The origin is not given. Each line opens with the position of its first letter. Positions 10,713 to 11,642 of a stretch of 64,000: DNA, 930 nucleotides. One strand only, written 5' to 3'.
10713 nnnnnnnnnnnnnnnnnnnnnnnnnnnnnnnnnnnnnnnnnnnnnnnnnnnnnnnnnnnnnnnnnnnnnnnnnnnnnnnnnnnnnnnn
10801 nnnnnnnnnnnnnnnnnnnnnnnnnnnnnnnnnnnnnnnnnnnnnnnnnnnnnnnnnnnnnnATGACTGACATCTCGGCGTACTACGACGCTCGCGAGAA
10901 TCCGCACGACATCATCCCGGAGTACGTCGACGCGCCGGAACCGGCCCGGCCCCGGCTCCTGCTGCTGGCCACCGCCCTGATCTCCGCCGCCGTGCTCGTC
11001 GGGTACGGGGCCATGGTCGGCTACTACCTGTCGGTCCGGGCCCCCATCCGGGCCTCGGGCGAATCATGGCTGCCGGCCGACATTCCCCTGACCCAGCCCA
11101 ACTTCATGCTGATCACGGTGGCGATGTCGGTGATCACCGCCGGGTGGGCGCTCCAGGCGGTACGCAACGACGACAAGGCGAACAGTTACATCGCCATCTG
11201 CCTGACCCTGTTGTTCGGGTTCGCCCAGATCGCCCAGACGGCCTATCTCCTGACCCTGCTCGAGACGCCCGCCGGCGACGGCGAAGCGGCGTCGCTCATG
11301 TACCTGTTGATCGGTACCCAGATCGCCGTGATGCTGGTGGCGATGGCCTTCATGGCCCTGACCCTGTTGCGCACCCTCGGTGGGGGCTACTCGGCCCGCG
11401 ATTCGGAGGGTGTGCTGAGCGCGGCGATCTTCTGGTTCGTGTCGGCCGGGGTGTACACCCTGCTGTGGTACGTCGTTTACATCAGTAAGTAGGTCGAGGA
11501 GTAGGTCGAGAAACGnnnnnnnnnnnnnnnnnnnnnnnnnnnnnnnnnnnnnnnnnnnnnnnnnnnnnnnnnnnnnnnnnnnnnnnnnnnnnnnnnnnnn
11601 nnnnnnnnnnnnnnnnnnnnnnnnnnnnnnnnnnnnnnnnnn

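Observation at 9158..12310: Cofactor-less shadow copy of the oxidase membrane core (subunit I-like, III-like, CtaF-like) placed directly in front of ctaCDE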

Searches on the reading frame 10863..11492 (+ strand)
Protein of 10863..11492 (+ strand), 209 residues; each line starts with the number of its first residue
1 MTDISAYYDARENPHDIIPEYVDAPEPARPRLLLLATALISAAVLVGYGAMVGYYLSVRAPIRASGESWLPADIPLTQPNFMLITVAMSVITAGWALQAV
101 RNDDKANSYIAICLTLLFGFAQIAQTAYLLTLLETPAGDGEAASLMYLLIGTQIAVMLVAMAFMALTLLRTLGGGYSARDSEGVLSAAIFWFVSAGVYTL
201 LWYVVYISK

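Call 3: search_protein_families(library=pfam, proteins=[window:10863-11492:+], max_evalue=1)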
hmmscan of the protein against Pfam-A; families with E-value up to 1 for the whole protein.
window:10863-11492:+ (209 aa): 1 family
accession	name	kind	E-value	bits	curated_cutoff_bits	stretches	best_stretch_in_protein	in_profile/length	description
PF00510.24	COX3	-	1.8e-06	28.5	23.8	1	40-207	84-255/258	Cytochrome c oxidase subunit III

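Call 4: search_protein_families(library=ncbifam, proteins=[window:10863-11492:+], max_evalue=1)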
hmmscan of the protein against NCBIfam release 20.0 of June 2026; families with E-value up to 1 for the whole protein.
window:10863-11492:+ (209 aa): 3 families
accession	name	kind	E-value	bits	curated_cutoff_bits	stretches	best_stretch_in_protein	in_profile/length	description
NF007944.0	PRK10663.1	equivalog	1.7e-05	24.7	340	1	86-207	76-200/204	cytochrome o ubiquinol oxidase subunit III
TIGR02897.1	QoxC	equivalog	0.0088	16.2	239.9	1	48-207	25-186/190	cytochrome aa3 quinol oxidase subunit III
TIGR02842.1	CyoC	equivalog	0.013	15.8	223.75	1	85-207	51-176/180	cytochrome o ubiquinol oxidase subunit III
